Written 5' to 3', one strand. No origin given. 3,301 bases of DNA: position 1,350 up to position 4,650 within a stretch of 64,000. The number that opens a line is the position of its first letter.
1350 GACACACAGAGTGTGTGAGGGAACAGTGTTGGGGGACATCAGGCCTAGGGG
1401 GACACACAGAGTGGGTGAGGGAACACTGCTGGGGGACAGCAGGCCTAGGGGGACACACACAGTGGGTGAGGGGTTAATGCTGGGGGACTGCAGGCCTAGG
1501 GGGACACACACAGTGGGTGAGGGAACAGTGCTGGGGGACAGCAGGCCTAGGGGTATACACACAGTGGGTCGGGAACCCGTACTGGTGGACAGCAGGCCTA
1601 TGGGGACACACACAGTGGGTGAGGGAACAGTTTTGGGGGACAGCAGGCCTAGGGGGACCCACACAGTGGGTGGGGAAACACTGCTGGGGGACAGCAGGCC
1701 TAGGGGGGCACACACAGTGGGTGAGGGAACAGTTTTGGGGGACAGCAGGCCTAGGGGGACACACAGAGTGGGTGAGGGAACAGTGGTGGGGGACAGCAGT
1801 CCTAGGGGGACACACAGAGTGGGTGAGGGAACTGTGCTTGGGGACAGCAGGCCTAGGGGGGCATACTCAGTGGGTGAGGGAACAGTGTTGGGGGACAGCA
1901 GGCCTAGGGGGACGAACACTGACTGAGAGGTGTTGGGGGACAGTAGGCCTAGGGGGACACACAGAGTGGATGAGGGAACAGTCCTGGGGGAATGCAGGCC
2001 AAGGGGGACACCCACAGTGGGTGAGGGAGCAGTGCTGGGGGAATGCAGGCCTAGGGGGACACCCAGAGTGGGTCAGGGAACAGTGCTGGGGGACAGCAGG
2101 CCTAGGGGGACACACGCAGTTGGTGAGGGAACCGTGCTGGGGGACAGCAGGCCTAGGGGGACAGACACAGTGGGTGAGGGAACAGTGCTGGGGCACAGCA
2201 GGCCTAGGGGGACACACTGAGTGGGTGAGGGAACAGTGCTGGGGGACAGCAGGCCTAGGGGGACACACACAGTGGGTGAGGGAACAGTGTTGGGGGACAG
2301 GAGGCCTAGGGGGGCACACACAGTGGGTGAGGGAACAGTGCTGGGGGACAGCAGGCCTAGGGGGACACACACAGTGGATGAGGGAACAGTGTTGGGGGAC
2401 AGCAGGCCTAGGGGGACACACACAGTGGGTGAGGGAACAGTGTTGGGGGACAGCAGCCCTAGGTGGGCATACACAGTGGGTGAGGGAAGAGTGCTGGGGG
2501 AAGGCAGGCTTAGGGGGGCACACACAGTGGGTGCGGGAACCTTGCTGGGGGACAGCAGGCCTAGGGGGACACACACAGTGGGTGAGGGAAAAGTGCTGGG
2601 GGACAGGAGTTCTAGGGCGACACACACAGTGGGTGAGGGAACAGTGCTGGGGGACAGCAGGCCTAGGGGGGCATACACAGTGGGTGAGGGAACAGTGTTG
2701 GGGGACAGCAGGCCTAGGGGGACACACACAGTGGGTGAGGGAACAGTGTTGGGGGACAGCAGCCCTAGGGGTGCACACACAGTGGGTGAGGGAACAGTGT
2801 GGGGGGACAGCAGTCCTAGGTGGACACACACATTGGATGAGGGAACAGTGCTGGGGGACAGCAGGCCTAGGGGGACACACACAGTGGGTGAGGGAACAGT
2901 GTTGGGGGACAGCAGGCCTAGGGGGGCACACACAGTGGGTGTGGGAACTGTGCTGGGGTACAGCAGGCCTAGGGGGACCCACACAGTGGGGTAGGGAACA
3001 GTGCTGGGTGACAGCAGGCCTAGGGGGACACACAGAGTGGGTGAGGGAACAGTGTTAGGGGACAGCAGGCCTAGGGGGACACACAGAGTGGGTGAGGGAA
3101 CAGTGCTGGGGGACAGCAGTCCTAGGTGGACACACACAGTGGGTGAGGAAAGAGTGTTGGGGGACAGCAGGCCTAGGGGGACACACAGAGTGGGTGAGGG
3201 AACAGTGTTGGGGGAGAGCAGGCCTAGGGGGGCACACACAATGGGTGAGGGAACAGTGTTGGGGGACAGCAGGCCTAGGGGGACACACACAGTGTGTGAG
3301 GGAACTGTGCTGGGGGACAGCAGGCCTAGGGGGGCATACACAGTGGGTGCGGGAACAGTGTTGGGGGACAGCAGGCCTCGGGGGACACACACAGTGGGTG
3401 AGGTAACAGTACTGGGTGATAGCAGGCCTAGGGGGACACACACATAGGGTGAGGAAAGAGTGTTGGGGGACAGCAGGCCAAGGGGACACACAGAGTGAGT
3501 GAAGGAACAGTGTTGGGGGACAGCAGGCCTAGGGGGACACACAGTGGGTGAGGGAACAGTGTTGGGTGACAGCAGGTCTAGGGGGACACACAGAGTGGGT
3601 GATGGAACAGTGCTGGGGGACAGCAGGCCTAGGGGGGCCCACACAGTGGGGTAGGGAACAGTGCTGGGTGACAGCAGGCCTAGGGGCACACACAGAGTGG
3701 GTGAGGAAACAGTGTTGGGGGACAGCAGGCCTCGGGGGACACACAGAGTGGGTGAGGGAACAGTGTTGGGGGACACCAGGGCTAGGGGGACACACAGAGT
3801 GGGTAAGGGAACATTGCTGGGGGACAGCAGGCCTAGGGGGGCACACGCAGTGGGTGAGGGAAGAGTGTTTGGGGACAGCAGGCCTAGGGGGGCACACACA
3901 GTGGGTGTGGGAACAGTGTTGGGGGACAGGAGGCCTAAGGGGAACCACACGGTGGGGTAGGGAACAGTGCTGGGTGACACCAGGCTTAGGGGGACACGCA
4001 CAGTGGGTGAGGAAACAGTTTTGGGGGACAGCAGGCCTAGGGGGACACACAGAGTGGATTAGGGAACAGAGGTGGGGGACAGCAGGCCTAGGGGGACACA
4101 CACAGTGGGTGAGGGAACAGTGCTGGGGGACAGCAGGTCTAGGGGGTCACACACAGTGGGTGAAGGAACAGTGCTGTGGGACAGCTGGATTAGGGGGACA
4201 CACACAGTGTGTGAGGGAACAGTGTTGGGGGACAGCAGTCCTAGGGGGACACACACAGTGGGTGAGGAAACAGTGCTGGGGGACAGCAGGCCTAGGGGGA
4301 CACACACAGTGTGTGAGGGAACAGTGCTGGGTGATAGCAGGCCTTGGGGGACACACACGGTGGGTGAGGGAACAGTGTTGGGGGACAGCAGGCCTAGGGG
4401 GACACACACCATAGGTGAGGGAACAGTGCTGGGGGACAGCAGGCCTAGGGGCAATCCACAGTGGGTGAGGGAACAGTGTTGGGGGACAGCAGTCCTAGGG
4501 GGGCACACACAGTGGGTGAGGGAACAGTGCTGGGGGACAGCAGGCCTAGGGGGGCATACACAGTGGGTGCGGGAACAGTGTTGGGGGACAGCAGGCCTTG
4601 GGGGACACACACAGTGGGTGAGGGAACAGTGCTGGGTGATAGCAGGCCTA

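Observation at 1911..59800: A ~200-bp divergent marker block punctuates the array 19 times, carrying the only dense stop codons on the + strand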

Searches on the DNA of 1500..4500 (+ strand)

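Call 36: search_dna_similar(query=window:1500-4500:+, collection=plasmids, mode=distant, max_rows=5)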
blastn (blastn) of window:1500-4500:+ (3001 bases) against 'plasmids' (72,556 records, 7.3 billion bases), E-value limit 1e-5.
No match.

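Call 37: search_dna_similar(query=window:1500-4500:+, collection=phages, mode=distant, max_rows=5)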
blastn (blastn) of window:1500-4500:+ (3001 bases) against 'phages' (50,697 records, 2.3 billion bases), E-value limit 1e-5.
No match.
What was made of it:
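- There is no match in the phage or plasmid collections (calls 36, 37).
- Tried and rejected: blastn against the plasmid and phage collections found no match (calls 36, 37).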
